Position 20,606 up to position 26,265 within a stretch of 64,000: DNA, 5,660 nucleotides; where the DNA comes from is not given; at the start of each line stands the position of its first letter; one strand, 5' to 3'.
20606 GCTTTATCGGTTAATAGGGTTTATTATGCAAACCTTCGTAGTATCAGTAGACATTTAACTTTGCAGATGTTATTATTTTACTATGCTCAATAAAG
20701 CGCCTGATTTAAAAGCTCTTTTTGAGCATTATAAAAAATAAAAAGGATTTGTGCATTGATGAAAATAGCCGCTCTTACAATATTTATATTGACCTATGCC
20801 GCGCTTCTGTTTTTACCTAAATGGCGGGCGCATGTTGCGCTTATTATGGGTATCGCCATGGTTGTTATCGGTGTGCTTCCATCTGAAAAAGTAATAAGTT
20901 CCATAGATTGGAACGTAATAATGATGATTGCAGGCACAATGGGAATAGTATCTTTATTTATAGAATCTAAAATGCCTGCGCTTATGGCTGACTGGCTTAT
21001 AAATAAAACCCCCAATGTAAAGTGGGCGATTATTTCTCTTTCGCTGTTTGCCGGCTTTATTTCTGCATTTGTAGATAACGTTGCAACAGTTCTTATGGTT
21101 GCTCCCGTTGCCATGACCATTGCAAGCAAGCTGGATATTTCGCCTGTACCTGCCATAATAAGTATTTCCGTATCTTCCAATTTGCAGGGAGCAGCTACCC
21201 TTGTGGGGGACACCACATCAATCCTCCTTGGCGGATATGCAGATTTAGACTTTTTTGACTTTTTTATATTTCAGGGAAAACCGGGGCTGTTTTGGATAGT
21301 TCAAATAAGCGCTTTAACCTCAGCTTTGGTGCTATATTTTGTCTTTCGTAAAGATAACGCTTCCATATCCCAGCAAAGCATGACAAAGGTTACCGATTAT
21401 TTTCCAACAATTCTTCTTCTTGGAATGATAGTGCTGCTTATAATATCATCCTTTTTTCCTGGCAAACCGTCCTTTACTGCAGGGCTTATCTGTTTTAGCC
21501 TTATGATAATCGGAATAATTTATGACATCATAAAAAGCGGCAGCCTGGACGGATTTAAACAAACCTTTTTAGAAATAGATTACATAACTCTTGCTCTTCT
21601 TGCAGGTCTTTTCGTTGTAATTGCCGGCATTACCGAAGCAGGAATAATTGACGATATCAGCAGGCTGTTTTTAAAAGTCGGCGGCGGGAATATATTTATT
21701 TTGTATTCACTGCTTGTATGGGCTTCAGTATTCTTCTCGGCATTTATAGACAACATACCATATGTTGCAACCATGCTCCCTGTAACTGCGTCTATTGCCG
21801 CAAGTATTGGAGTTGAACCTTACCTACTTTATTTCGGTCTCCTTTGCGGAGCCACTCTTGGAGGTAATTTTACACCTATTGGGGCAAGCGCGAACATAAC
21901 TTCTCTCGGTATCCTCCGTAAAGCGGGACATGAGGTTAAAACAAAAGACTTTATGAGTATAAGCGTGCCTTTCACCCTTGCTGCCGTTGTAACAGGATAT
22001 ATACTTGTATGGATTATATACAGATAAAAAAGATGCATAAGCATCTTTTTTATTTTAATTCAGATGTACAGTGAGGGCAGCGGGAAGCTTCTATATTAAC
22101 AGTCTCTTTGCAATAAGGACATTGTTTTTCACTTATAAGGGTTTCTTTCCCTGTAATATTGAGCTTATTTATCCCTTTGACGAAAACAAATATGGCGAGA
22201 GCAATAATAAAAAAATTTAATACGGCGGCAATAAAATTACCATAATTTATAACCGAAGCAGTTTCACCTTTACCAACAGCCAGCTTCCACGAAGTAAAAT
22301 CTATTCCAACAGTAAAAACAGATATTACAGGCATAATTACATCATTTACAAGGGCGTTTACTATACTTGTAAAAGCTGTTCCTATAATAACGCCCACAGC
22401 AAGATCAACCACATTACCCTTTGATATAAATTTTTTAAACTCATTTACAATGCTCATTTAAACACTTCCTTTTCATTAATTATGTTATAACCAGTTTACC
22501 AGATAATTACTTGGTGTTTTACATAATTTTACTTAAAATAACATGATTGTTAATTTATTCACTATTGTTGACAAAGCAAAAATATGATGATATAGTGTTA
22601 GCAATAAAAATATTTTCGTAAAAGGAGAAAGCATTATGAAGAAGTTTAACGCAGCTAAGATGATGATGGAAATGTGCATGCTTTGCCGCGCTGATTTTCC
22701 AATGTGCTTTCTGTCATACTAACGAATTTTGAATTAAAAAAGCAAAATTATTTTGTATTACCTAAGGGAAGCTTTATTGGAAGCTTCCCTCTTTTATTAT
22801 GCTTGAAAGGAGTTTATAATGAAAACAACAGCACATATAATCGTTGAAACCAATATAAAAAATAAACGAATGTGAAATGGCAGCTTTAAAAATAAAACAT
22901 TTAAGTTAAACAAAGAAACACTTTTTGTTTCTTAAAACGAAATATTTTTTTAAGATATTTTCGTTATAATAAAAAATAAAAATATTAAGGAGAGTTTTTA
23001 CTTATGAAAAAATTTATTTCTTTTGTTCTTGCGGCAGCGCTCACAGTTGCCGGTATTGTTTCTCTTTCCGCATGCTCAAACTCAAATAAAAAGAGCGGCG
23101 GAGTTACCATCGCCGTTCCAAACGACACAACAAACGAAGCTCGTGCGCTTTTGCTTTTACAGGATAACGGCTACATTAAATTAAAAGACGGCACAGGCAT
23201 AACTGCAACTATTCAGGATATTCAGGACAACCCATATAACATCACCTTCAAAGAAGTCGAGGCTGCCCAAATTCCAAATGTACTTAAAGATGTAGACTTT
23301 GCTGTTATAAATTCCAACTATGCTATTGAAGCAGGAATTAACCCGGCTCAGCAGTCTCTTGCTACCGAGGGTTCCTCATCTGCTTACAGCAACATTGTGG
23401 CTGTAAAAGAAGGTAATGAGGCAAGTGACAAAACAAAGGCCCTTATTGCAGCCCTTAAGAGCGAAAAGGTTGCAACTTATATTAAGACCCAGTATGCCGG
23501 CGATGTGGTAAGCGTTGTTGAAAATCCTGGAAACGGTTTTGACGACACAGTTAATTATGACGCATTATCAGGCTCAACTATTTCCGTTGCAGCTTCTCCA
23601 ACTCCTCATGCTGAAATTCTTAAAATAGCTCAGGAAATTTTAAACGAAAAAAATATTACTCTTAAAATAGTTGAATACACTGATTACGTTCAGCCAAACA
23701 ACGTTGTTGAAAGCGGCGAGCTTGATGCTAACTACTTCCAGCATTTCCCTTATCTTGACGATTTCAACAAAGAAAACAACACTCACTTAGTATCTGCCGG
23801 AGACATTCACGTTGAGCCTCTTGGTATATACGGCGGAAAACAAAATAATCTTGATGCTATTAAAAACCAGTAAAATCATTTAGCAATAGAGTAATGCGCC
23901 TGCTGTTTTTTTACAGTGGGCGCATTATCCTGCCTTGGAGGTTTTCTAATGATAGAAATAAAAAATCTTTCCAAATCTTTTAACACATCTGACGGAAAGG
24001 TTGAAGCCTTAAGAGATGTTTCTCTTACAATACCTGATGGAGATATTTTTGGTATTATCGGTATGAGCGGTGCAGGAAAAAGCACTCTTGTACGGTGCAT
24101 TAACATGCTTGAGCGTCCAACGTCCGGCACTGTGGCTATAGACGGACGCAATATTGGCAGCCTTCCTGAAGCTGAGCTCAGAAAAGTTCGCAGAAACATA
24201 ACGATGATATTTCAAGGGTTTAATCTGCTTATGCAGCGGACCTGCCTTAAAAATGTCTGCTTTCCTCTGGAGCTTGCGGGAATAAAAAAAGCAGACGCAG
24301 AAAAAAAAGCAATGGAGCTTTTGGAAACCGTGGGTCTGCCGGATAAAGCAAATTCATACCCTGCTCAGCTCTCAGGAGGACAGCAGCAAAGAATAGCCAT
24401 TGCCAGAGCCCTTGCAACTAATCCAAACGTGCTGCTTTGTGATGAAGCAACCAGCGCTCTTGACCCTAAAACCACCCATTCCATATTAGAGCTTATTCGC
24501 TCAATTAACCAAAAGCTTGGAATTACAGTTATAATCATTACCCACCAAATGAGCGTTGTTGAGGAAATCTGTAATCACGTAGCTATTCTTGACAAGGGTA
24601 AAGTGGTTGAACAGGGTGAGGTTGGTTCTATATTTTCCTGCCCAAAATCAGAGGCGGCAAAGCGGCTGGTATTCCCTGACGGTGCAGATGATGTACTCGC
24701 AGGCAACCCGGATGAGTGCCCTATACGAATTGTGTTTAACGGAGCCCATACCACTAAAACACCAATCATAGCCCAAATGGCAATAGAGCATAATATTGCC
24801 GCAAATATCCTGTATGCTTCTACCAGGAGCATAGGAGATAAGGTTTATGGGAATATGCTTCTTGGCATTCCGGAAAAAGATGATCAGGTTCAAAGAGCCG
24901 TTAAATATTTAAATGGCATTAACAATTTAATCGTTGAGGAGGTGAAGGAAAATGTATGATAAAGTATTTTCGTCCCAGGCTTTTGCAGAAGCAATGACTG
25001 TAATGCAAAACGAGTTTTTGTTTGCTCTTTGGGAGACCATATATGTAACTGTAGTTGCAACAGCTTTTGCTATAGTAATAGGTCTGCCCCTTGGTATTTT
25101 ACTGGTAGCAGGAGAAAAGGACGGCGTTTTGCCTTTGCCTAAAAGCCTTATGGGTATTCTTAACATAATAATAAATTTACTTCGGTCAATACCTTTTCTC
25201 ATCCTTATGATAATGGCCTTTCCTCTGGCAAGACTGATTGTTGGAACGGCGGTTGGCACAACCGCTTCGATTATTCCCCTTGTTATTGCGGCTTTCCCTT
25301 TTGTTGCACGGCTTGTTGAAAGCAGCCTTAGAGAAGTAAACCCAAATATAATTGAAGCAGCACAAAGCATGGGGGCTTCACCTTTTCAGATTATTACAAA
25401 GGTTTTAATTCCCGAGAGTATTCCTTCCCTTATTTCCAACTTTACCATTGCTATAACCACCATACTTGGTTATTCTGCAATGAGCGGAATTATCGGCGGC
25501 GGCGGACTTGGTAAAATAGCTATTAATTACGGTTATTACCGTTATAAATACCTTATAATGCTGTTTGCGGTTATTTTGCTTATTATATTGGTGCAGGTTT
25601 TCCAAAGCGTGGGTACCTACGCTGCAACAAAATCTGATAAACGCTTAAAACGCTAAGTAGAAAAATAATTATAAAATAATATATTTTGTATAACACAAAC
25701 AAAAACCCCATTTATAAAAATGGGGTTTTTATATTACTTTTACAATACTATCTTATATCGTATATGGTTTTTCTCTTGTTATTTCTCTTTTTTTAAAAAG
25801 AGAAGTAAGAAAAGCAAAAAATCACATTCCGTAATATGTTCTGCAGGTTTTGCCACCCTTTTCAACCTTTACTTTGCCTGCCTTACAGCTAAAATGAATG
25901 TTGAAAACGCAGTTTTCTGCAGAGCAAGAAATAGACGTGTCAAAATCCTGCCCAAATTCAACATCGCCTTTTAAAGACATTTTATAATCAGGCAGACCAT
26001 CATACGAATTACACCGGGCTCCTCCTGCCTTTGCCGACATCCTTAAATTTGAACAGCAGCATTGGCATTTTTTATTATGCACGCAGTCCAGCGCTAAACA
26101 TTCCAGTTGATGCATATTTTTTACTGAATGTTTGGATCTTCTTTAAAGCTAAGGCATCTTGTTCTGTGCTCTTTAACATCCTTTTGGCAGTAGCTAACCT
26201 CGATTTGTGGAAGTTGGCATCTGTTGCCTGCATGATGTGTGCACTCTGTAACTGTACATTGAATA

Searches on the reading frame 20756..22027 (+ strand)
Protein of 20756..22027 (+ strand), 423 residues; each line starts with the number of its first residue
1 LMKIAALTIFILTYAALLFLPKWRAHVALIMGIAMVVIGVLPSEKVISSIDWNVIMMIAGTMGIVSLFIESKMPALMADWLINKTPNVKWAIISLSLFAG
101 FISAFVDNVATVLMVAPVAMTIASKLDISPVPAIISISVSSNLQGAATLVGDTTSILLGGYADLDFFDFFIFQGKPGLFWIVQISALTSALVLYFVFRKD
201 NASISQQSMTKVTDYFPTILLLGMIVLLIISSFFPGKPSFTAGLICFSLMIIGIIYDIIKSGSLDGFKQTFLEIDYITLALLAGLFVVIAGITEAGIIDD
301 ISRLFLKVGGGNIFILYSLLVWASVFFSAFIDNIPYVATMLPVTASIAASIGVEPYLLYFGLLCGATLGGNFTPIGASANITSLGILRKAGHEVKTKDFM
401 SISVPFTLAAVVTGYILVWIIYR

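Call 64: search_protein_families(library=pfam, proteins=[window:20756-22027:+], max_evalue=0.001)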
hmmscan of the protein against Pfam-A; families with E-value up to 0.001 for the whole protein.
window:20756-22027:+ (423 aa): 2 families
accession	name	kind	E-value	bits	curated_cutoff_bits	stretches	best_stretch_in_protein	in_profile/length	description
PF03600.22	CitMHS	-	8.2e-56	190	31.9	1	19-358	6-331/336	Citrate transporter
PF06808.19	DctM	-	3.2e-08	33.3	23.8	1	165-413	163-403/413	Tripartite ATP-independent periplasmic transporter, DctM component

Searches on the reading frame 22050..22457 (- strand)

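Call 64: search_protein_families(library=pfam, proteins=[window:22050-22457:-], max_evalue=0.001)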
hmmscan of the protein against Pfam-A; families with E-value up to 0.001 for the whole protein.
window:22050-22457:- (135 aa): 2 families
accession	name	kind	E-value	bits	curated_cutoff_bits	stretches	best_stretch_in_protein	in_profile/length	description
PF01741.23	MscL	-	6e-38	130.4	27.4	1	4-107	2-106/123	Large-conductance mechanosensitive channel, MscL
PF10571.15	UPF0547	-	0.00047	20.7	29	1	111-130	1-20/26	Uncharacterised protein family UPF0547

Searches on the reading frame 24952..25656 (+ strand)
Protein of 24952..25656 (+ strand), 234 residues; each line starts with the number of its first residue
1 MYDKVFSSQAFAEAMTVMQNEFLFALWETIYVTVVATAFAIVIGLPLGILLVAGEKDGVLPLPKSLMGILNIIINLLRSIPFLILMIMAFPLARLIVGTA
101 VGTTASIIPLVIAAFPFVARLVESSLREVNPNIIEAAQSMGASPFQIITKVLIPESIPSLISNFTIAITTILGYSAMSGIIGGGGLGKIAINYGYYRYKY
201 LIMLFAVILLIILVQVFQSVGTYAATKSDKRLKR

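Call 12: search_protein_families(library=ncbifam, proteins=[window:24952-25656:+])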
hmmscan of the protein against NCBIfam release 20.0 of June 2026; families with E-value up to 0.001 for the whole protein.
window:24952-25656:+ (234 aa): 37 families (the best 25 are shown)
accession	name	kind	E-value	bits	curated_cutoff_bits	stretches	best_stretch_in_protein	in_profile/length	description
NF008049.0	PRK10782.1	subfamily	2.8e-58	197.2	212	1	23-224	10-210/217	methionine ABC transporter permease MetI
TIGR01097.1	PhnE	equivalog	3.9e-21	75.7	216.7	1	9-214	45-239/252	phosphonate ABC transporter, permease protein PhnE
TIGR03416.1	ABC_choXWV_perm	equivalog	6.7e-14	52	363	1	15-189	77-236/267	choline ABC transporter permease subunit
NF008196.0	PRK10952.1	equivalog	1e-13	50.8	439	1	30-231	150-339/356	glycine betaine/L-proline ABC transporter permease ProW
NF040733.1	ABC_perm_U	equivalog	3.3e-12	46.4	295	1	16-170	48-187/251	ABC transporter permease subunit SaoP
TIGR00974.1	3a0107s02c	equivalog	2.9e-10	39.8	193.45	1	18-176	48-202/272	phosphate ABC transporter permease PstA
TIGR02138.1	phosphate_pstC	equivalog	8.5e-10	38.1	196.45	1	9-173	46-222/296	phosphate ABC transporter permease subunit PstC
TIGR02139.1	permease_CysT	equivalog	1.8e-09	37.6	246.1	1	17-173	43-202/265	sulfate ABC transporter permease subunit CysT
NF045476.1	Opp4C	equivalog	3.4e-09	36.4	350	1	28-178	78-217/278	oligopeptide ABC transporter permease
NF007044.0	PRK09497.1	equivalog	4.9e-09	36.1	348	1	15-184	54-231/285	spermidine/putrescine ABC transporter permease PotB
NF011624.0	PRK15050.1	equivalog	9.4e-09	34.8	247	1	16-166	65-224/297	2-aminoethylphosphonate ABC transporter permease subunit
NF043074.1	MMSYN1_0196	equivalog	1.8e-08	34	350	1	17-190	58-225/277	spermidine/putrescine ABC transporter permease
NF007047.0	PRK09500.1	equivalog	1.9e-08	34.3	326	1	18-181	52-206/257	spermidine/putrescine ABC transporter permease PotC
NF007545.0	PRK10160.1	equivalog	3.4e-08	33.2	342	1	23-177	77-214/275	taurine ABC transporter permease TauC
NF045474.1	Opp2C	equivalog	6e-08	32.6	300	1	28-178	41-179/236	nickel transporter permease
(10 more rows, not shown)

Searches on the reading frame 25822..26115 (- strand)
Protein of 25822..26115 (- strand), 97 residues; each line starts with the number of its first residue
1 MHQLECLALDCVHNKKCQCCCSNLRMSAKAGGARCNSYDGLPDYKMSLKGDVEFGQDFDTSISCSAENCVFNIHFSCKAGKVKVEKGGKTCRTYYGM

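Call 64: search_protein_families(library=pfam, proteins=[window:25822-26115:-], max_evalue=0.001)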
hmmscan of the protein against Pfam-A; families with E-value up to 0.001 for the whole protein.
window:25822-26115:- (97 aa): 1 family
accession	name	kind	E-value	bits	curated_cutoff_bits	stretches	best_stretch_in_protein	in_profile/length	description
PF07561.16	DUF1540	-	9.8e-05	22.8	22.1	1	62-91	1-37/40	Domain of Unknown Function (DUF1540)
